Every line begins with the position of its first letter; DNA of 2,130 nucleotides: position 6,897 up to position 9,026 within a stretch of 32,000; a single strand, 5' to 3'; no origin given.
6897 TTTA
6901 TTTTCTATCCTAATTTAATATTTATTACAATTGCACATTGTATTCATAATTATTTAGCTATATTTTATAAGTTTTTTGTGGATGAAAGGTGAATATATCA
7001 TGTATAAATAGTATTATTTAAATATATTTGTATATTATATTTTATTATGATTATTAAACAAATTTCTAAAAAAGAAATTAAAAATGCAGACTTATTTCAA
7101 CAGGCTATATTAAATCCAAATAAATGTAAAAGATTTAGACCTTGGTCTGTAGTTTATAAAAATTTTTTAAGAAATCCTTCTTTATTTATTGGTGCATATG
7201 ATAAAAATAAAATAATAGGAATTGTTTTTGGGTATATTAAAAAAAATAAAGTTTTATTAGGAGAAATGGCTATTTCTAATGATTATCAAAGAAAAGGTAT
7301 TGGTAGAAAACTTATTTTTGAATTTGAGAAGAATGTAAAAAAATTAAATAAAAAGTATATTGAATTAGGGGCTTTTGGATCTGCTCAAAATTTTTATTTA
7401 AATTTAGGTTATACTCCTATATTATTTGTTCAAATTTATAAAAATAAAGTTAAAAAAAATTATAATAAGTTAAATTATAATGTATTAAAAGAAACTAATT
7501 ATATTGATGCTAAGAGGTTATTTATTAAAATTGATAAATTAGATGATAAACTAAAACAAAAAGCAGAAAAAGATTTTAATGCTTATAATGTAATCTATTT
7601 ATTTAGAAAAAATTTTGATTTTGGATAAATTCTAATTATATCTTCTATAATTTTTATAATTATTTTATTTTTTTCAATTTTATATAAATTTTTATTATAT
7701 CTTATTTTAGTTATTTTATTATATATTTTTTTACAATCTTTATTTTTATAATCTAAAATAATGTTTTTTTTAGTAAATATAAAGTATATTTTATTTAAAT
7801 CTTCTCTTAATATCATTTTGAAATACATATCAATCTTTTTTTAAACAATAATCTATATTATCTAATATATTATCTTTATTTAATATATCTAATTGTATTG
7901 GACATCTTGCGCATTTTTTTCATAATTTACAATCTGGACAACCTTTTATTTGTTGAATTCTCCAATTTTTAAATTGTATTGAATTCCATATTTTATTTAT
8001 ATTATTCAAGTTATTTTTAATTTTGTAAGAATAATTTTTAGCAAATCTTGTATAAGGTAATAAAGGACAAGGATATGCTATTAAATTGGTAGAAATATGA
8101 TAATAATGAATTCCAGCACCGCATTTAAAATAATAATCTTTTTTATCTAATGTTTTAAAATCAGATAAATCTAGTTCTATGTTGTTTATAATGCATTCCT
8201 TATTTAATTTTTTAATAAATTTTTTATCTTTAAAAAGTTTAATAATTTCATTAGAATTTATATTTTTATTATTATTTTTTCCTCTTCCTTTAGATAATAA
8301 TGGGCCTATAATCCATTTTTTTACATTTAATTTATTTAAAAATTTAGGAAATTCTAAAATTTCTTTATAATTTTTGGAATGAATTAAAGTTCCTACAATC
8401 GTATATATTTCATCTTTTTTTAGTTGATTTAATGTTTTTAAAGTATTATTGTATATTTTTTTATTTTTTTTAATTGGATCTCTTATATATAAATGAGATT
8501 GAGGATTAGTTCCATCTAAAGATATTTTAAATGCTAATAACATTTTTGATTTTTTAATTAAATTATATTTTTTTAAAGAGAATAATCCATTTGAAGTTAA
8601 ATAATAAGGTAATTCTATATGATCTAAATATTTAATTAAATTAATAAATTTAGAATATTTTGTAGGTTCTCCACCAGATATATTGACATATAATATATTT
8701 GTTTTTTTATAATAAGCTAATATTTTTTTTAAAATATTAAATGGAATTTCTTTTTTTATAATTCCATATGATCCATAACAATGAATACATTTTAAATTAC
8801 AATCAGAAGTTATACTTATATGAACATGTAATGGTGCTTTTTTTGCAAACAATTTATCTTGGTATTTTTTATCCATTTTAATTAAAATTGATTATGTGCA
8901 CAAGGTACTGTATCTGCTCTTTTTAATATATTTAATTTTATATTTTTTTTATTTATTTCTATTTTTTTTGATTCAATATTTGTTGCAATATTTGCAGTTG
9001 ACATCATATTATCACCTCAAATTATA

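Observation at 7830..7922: In-frame TGA splits the SPASM cysteine motif and the downstream 29 codons complete it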

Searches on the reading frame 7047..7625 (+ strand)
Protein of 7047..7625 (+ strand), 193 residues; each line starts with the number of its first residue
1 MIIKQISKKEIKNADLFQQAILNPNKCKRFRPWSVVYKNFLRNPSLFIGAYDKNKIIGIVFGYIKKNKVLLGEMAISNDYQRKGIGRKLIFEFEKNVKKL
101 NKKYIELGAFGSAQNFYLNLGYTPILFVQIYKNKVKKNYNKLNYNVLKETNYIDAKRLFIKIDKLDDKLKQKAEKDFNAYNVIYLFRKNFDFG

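Call 8: search_protein_families(library=pfam, proteins=[window:7047-7625:+], max_evalue=0.1)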
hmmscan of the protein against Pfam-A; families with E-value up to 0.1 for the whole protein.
seq(193 aa): 6 families
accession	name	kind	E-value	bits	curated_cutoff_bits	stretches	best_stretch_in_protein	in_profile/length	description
PF13673.13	Acetyltransf_10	-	1.7e-12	47.9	23.6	1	36-125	22-110/128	Acetyltransferase (GNAT) domain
PF13508.13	Acetyltransf_7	-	9.7e-12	45.6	27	1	45-123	3-83/84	Acetyltransferase (GNAT) domain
PF00583.31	Acetyltransf_1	-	1.6e-09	38.5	20.7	1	36-122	24-116/116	Acetyltransferase (GNAT) family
PF08445.16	FR47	-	0.0021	18.4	22.1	0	49-106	3-59/86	FR47-like protein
PF17013.11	Acetyltransf_15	-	0.025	14.4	35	0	62-144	65-158/210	Putative acetyl-transferase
PF23209.2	IDM1_C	-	0.041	14.4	33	1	75-151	64-135/140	Increased DNA methylation 1, C-terminal domain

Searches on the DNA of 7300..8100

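Call 67: search_rna_families(source=window, start=7300, end=8100, threshold=evalue, max_evalue=10)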
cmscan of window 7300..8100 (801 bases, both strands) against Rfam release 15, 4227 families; matches with E-value up to 10: 1.
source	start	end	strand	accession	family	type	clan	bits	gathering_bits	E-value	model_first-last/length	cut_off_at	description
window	7573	7606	-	RF01375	CRISPR-DR62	Gene; CRISPR;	-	20.3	45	8.9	1-37/37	no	CRISPR RNA direct repeat element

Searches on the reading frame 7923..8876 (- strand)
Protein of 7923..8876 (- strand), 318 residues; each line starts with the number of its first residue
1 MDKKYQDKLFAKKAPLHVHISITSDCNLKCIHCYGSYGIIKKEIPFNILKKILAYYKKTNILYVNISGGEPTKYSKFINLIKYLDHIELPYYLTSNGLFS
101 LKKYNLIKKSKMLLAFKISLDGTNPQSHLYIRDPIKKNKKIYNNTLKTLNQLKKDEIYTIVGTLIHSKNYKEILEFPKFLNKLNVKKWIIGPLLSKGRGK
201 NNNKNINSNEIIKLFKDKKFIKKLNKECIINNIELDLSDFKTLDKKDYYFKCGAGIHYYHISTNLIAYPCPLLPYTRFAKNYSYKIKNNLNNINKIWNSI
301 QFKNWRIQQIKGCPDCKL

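Call 22: list_cluster_members(proteins=[P0001, window:7923-8876:-])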
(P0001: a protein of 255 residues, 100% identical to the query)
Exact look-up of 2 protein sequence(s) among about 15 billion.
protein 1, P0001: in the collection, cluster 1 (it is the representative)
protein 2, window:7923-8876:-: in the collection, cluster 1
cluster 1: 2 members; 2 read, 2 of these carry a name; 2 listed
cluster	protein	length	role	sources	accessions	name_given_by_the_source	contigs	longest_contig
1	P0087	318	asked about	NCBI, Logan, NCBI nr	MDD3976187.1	MAG: radical SAM protein [Candidatus ainarchaeum sp.] | radical SAM protein [Candidatus ainarchaeum sp.]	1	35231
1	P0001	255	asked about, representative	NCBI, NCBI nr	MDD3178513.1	MAG: radical SAM protein, partial [Candidatus ainarchaeum sp.] | radical SAM protein [Candidatus ainarchaeum sp.]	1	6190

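Call 23: find_encoding_contigs(protein=P0087, flank=3000, max_places=10)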
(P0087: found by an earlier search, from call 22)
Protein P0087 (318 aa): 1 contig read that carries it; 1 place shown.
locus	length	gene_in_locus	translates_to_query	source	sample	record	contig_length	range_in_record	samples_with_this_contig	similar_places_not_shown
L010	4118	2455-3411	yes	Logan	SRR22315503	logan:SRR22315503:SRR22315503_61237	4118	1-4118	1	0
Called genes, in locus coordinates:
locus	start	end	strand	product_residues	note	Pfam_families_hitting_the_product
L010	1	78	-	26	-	?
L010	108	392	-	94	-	PF01022:HTH_5 (weak)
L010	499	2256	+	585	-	PF09972:DUF2207, PF20990:DUF2207_C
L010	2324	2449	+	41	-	-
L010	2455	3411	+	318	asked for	PF04055:Radical_SAM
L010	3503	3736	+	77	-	-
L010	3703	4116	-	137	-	?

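Call 71: search_protein_families(library=pfam, proteins=[window:7923-8876:-], max_evalue=10)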
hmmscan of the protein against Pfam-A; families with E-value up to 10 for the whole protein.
window:7923-8876:- (318 aa): 3 families
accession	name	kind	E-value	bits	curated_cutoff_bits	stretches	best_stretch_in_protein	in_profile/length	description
PF04055.27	Radical_SAM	-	1.3e-15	58.4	29.5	1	20-179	1-165/166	Radical SAM superfamily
PF13353.11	Fer4_12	-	2.7e-05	24.9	22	1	23-127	12-120/137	4Fe-4S single cluster domain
PF13186.11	SPASM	-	0.024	15.3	21.5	1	252-317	1-67/67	Iron-sulfur cluster-binding domain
